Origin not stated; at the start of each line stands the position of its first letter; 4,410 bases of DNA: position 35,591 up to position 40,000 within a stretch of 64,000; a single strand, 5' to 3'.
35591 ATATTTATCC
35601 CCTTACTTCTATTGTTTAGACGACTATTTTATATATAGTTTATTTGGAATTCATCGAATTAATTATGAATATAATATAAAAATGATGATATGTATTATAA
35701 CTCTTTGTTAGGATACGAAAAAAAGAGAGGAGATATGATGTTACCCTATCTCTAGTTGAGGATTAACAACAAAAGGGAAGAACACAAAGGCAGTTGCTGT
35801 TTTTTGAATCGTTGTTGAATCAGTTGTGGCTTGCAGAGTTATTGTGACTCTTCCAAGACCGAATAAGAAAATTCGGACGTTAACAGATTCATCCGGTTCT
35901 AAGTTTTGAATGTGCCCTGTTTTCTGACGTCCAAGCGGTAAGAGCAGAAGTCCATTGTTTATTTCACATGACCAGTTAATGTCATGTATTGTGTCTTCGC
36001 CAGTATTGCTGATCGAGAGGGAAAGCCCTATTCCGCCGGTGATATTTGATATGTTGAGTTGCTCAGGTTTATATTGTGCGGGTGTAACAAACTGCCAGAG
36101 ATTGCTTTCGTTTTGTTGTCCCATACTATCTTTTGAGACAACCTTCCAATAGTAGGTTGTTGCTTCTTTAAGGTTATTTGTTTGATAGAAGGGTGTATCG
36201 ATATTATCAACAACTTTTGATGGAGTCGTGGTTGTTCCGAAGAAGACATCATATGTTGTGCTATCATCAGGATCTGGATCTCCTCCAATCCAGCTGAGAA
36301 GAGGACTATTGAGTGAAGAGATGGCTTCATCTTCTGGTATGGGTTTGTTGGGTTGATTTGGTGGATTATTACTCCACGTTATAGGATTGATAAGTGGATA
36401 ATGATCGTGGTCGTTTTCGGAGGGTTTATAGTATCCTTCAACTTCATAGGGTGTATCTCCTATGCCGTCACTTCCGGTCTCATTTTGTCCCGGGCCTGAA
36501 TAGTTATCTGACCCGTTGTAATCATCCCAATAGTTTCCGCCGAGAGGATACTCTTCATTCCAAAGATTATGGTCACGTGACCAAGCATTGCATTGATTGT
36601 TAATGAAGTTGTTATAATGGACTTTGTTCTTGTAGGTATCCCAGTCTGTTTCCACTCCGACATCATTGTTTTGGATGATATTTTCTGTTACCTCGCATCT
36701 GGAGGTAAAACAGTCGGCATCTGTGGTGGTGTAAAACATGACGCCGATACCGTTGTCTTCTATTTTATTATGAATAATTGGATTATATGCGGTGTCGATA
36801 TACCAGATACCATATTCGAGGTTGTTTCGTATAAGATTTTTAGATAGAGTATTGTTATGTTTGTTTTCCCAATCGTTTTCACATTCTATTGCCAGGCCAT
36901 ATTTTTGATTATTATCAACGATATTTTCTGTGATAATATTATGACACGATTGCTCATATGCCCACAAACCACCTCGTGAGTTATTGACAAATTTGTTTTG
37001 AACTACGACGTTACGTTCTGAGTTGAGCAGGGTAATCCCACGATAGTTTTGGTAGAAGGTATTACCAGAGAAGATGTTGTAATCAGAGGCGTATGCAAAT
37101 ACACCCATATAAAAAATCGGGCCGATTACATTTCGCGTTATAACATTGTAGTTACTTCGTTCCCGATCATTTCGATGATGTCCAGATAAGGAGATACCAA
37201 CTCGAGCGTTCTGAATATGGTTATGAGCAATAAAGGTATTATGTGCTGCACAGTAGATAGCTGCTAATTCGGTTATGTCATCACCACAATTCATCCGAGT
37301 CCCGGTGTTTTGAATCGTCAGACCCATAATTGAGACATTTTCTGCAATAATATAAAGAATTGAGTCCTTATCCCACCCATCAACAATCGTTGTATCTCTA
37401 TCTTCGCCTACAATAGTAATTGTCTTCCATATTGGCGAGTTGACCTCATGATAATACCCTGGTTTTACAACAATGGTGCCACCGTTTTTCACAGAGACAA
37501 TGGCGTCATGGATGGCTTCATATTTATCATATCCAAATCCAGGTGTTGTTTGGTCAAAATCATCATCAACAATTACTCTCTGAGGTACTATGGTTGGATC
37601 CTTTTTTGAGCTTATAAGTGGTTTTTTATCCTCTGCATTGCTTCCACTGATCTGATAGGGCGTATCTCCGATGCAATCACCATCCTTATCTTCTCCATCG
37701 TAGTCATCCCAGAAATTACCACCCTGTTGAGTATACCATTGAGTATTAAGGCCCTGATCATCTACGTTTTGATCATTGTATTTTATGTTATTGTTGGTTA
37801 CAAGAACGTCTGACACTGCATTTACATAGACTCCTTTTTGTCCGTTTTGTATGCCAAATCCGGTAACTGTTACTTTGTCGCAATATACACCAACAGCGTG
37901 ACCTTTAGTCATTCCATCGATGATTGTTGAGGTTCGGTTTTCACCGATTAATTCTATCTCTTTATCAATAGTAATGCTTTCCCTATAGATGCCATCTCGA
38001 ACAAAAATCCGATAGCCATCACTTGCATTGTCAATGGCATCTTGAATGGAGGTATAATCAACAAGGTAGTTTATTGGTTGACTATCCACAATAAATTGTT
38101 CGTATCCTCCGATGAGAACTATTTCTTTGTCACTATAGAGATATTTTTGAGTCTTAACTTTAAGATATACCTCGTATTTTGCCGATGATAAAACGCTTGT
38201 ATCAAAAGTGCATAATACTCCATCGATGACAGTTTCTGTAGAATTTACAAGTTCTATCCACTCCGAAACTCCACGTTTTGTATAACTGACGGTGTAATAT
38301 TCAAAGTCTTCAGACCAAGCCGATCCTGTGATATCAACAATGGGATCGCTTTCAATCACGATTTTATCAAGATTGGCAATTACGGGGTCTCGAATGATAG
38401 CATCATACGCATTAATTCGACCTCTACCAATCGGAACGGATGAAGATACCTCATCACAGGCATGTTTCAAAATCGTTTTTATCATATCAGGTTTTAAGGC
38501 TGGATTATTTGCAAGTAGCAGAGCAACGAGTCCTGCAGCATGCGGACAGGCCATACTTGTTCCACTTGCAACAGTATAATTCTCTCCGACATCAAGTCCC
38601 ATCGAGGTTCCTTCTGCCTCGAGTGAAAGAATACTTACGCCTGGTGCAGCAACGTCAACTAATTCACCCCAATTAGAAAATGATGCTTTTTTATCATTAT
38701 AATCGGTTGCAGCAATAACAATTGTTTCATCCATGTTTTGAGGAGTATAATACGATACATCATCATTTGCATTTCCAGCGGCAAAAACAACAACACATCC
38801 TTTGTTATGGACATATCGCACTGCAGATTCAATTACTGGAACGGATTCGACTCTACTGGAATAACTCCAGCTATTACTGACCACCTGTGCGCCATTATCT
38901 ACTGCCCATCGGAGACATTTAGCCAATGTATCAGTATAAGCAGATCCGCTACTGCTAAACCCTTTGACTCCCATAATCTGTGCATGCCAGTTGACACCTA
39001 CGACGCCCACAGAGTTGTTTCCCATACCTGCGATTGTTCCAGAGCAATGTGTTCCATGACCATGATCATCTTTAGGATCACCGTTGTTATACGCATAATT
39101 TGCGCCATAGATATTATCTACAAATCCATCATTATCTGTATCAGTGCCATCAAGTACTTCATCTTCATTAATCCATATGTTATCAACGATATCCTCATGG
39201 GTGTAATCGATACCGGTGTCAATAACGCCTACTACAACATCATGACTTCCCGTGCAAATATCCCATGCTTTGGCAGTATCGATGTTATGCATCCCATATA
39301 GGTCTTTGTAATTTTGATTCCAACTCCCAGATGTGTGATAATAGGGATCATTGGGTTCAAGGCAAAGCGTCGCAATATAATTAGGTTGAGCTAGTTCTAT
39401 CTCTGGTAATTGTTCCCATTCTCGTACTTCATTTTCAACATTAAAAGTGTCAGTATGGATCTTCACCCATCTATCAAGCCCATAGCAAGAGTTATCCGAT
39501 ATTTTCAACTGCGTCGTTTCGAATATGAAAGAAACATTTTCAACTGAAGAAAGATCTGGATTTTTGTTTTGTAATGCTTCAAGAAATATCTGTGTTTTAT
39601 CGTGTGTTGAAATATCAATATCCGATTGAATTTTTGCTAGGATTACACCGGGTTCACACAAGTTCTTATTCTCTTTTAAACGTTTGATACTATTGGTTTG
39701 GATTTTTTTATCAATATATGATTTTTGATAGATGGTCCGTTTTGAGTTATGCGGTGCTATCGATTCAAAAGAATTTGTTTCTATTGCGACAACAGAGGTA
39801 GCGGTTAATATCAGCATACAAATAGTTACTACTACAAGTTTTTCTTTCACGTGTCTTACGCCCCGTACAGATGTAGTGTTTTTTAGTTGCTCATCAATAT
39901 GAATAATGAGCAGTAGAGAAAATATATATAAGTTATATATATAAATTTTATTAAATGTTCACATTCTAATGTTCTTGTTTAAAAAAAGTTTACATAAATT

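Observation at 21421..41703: About 20 kb island of six consecutive giant secreted proteins: peptidases C25 and S8, a pseudo-C25 giant, a BNR propeller, a DUF2341/LamG protein and an SBBP propeller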

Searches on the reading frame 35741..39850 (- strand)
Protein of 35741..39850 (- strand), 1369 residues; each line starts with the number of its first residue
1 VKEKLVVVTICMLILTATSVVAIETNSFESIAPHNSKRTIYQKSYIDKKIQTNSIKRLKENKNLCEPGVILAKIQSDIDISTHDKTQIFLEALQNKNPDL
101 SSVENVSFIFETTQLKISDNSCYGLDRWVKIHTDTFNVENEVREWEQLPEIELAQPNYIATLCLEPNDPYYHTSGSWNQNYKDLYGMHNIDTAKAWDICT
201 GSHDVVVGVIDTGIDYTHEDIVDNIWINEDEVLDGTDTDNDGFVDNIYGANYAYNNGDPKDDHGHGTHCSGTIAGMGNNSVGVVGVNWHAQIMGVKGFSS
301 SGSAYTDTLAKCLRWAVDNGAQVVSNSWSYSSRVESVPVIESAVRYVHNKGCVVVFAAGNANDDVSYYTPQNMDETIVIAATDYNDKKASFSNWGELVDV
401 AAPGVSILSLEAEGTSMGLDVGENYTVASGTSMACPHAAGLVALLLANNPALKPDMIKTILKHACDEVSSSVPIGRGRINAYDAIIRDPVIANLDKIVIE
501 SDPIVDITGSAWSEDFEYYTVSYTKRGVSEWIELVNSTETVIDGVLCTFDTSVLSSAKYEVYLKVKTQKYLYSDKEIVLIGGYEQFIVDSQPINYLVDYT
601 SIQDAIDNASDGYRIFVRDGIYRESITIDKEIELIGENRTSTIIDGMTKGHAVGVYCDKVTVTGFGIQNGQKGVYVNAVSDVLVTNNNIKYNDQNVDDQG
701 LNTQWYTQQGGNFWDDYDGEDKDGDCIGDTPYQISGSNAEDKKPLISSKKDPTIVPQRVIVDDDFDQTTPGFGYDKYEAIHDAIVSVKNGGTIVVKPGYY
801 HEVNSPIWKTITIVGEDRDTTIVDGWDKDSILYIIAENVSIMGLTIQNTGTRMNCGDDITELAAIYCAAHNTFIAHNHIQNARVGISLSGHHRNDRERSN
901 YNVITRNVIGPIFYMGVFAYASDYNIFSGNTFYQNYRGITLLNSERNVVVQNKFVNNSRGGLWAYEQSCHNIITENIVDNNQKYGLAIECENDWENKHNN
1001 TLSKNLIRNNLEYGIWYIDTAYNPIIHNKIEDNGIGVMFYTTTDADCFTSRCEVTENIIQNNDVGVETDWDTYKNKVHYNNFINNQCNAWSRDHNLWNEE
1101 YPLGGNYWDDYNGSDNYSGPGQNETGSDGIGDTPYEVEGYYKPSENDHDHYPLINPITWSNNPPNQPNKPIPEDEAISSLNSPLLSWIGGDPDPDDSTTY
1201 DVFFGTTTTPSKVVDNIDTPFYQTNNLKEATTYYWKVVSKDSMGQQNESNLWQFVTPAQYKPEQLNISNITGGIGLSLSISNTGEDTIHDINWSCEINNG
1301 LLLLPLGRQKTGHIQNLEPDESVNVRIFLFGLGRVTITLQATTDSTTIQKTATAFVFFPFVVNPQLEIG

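Call 3: search_protein_families(library=pfam, proteins=[window:35741-39850:-], max_evalue=0.01)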
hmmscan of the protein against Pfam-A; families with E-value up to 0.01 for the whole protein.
window:35741-39850:- (1369 aa): 3 families
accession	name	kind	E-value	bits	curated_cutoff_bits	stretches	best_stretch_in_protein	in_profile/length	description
PF00082.27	Peptidase_S8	-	4.5e-55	187.4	21.8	1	203-465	2-273/288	Subtilase family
PF05048.19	NosD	-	8.2e-31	107.5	23.6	3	996-1113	89-212/212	Periplasmic copper-binding protein (NosD)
PF13229.12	Beta_helix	-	3.4e-22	79.2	25.9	2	864-1029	2-157/158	Right handed beta helix region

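Call 16: search_protein_families(library=ncbifam, proteins=[window:35741-39850:-], max_evalue=0.1)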
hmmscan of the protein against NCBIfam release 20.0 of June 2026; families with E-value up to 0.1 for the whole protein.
window:35741-39850:- (1369 aa): 7 families
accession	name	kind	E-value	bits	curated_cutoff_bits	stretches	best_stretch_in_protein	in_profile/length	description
TIGR04247.1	NosD_copper_fam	subfamily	3.3e-52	177.3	300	3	780-1140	1-331/377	nitrous oxide reductase family maturation protein NosD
TIGR03921.1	T7SS_mycosin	equivalog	4.7e-42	144.4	278.75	1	192-489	3-289/353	type VII secretion-associated serine protease mycosin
NF033595.1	denti_PrtP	equivalog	1.8e-36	126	300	2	350-512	365-531/606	dentilisin complex serine proteinase subunit PrtP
TIGR03895.1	protease_PatA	subfamily_domain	1.8e-13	50.1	421.05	1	265-449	1-180/606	PatA/PatG family cyanobactin maturation protease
TIGR03804.1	para_beta_helix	repeat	4.3e-09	35.9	19.45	2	916-958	1-43/44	parallel beta-helix repeat protein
NF049966.1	QH_SP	equivalog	1.9e-08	34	165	1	289-464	56-210/219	subtilisin-like serine protease QhpE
NF051851.1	AtpSerPepEprS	equivalog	6.5e-06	24.4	1700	1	175-457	38-329/988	autotransporter serine peptidase EprS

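Call 50: find_encoding_contigs(protein=window:35741-39850:-, flank=3000, max_places=4)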
Protein window:35741-39850:- (1369 aa): no gene with exactly this product is on record in the collection.

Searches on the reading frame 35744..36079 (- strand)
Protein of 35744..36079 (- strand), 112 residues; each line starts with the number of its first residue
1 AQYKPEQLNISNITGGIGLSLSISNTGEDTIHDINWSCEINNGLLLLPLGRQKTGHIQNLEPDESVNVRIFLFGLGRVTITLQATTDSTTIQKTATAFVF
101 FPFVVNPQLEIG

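Call 23: search_protein_families(library=pfam, proteins=[window:35744-36079:-], max_evalue=10)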
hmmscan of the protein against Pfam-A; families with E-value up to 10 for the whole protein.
seq(112 aa): 1 family
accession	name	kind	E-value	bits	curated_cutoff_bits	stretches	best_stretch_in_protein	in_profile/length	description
PF07705.17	CARDB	-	0.073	13.7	22.7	1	19-88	23-85/101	CARDB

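Call 35: find_homologous_proteins(query=A2, max_evalue=0.001)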
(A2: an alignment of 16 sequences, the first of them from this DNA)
Query A2 (16 sequences) (112 aa, profile of the alignment): 50 proteins with E <= 0.001 among 1079 candidates.
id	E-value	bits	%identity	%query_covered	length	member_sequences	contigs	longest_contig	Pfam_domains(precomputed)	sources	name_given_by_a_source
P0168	4.4e-32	128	33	89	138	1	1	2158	-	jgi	-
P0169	5.5e-31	125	35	89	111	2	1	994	-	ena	-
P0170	3.1e-30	122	31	89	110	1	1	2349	-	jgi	jgi:hypothetical protein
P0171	1.6e-29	120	31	89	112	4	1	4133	-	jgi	jgi:hypothetical protein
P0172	1.9e-29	120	33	87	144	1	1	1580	-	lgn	-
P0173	4.0e-29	119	34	89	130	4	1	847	-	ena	-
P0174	4.5e-29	118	34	78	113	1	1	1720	-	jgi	jgi:hypothetical protein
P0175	5.4e-29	118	29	87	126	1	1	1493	-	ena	-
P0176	1.2e-28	117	31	84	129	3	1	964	-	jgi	jgi:hypothetical protein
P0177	1.2e-28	117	26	84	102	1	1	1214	-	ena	-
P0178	1.3e-28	117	30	89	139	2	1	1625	-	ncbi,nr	ncbi:MAG: Zn-dependent exopeptidase M28, partial [Thermoplasmatales archaeon]|nr:Zn-dependent exopep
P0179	1.3e-28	117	26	90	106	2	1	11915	-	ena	-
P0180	5.1e-28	115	28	84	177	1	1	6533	-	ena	-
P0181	1.4e-27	114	28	85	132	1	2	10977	-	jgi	-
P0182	2.4e-27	113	31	92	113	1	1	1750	-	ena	-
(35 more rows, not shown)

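Call 46: search_protein_representatives(alignment_id=A3)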
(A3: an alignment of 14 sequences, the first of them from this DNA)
Query: 14 sequences, 108 profile positions. Proteins with E-value up to 0.001 (for the whole library): 3213; up to 1e-10: 1730; up to 1e-30: 1. The best 150 are listed.
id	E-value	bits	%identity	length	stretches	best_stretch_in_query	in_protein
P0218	8.7e-31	122.3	-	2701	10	15-70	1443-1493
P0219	1.1e-30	122.0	-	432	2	7-106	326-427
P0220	5.0e-30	119.9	-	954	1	2-106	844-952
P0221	5.3e-30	119.8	-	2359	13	20-97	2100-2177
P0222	6.2e-29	116.4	-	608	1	3-105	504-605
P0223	1.9e-28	114.8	-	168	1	6-105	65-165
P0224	3.7e-28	113.9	-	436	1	5-105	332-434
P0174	9.1e-28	112.6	-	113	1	6-105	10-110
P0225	1.7e-27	111.8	-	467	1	6-106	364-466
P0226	1.9e-27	111.6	-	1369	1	6-106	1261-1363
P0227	3.2e-27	110.9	-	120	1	6-106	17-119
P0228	3.2e-27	110.8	-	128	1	6-106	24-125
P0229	4.5e-27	110.4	-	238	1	6-106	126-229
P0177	5.8e-27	110.0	-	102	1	7-106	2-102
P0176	6.1e-27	110.0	-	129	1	6-106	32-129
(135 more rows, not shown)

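Call 49: search_protein_families(library=pfam, alignment_id=A4, max_evalue=0.0001)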
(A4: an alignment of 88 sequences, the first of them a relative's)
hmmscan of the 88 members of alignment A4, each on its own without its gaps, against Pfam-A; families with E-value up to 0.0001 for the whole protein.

A. member 1, P0219 (432 aa): 1 family
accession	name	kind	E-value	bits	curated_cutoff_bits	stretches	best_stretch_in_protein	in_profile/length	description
PF00085.26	Thioredoxin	-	1.1e-05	25.8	23.5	1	95-180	19-102/103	Thioredoxin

B. families by the number of members that match (of 88 scanned): 38 families (the first 25 are shown)
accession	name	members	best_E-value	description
PF00801.26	PKD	40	1.1e-25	PKD domain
PF18911.6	PKD_4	30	3.7e-39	PKD domain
PF13570.13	Beta-prop_ACSF4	11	2.7e-64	Beta-alanine-activating enzyme, beta-propeller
PF13360.13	PQQ_2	11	2.3e-50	Outer membrane protein assembly factor BamB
PF01011.28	PQQ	7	4e-16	Glucose/ethanol/alcohol dehydrogenase, beta-propeller domain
PF14339.12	DUF4394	7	6.9e-11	Domain of unknown function (DUF4394)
PF13088.12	BNR_2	5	3.6e-07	BNR repeat-like domain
PF13517.12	FG-GAP_3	3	5.2e-23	FG-GAP-like repeat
PF13229.12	Beta_helix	3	3.4e-22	Right handed beta helix region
PF01839.29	FG-GAP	3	2.3e-18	FG-GAP repeat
PF02012.26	BNR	3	1.1e-09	BNR/Asp-box repeat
PF07705.17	CARDB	3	8.1e-07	CARDB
PF14312.12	FG-GAP_2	2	1.1e-119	FG-GAP repeat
PF05048.19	NosD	2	8.2e-31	Periplasmic copper-binding protein (NosD)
PF15902.12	Sortilin-Vps10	2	3.2e-12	Sortilin, neurotensin receptor 3,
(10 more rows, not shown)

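Call 54: find_encoding_contigs(protein=P0363, flank=2000, max_places=3)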
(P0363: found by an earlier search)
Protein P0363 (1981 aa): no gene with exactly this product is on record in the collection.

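Call 61: predict_structure(alignment_id=A5)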
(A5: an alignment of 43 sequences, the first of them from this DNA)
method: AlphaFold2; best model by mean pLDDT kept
length: 112 residues; sequences in the alignment: 43
mean_pLDDT: 88.9   pTM: 0.79
mean pLDDT of the five models: 88.9, 87.1, 87.0, 85.8, 84.4
residues with pLDDT >= 90: 81; 70-90: 19; 50-70: 9; < 50: 3
segments of 3 or more residues with pLDDT < 50: 1-3
pLDDT, mean of each block of 10 residues (from residue 1): 68 93 94 95 75 94 95 91 93 94 90 59
secondary structure, 60 per line:
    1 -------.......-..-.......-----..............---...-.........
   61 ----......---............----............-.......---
elements in order: E8-14 E19-25 E31-44 E52-60 E65-70 E74-85 E90-101 E103-109

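Call 64: fold_search(model_id=the predicted structure, library=pdb)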
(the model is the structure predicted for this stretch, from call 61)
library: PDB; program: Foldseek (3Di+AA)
matches with E <= 10: 997; with E <= 0.001: 0
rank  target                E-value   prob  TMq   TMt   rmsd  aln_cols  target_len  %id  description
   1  9fyn                  6.5e-03  1.00  0.62  0.10   4.6       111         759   10  Lacto-N-biosidase from Trueperella pyogenes (released 2024-10-09)
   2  7lny_A                7.2e-03  1.00  0.52  0.40   5.3       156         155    8  Apo structure of the Histone chaperone ASF1A residues 1-155 (released 2022-02-16)
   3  7p4l_B                7.2e-03  1.00  0.49  0.14  14.8       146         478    8  Crystal structure of the trimeric ectodomain of archaeal Fusexin1 (Fsx1) (released 2022-07-13)
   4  9qk2_G                7.6e-03  1.00  0.49  0.07   4.8       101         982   10  Structure of the Complement classical and lectin pathway C3 convertase in complex with substrate C3 (released 2025-12-24)
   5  3s3p_A                7.9e-03  1.00  0.60  0.12   3.1        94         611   18  Transglutaminase 2 in complex with a novel inhibitor (released 2012-06-06)
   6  5hcc_A                7.9e-03  1.00  0.62  0.08   3.4       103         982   16  Ternary complex of human Complement C5 with Ornithodoros moubata OmCI and Dermacentor andersoni RaCI3. (released 2016-03-30)
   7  2qki_E                8.4e-03  1.00  0.48  0.32   5.2       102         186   10  Human C3c in complex with the inhibitor compstatin (released 2007-08-14)
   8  2z34_B                8.8e-03  1.00  0.52  0.41   5.9       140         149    8  Crystal structure of SpCia1/Asf1 complex with Hip1 (released 2008-03-11)
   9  7ad6_A                9.3e-03  1.00  0.60  0.09   3.5       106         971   14  Crystal structure of human complement C5 in complex with the K92 bovine knob domain peptide. (released 2021-03-10)
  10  5hcd_A                9.7e-03  1.00  0.64  0.09   3.5       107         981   16  Ternary complex of human Complement C5 with Ornithodoros moubata OmCI and Rhipicephalus microplus RaCI2 (released 2016-03-30)
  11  7op0_A                1.0e-02  1.00  0.60  0.09   3.5       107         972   14  Crystal structure of complement C5 in complex with chemically synthesized K92 knob domain. (released 2022-04-06)
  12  3hrz_B                1.0e-02  1.00  0.50  0.27   5.1       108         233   10  Cobra Venom Factor (CVF) in complex with human factor B (released 2009-07-07)
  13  2i32_A                1.0e-02  1.00  0.54  0.42   5.6       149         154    9  Structure of a human ASF1a-HIRA complex and insights into specificity of histone chaperone complex assembly (released 2006-09-19)
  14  7zgj_B                1.1e-02  1.00  0.52  0.08   4.4       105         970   10  Trypanosoma brucei gambiense ISG65 in complex with human complement component C3 (released 2023-04-05)
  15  7p4l_C                1.1e-02  1.00  0.49  0.14  14.9       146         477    8  Crystal structure of the trimeric ectodomain of archaeal Fusexin1 (Fsx1) (released 2022-07-13)
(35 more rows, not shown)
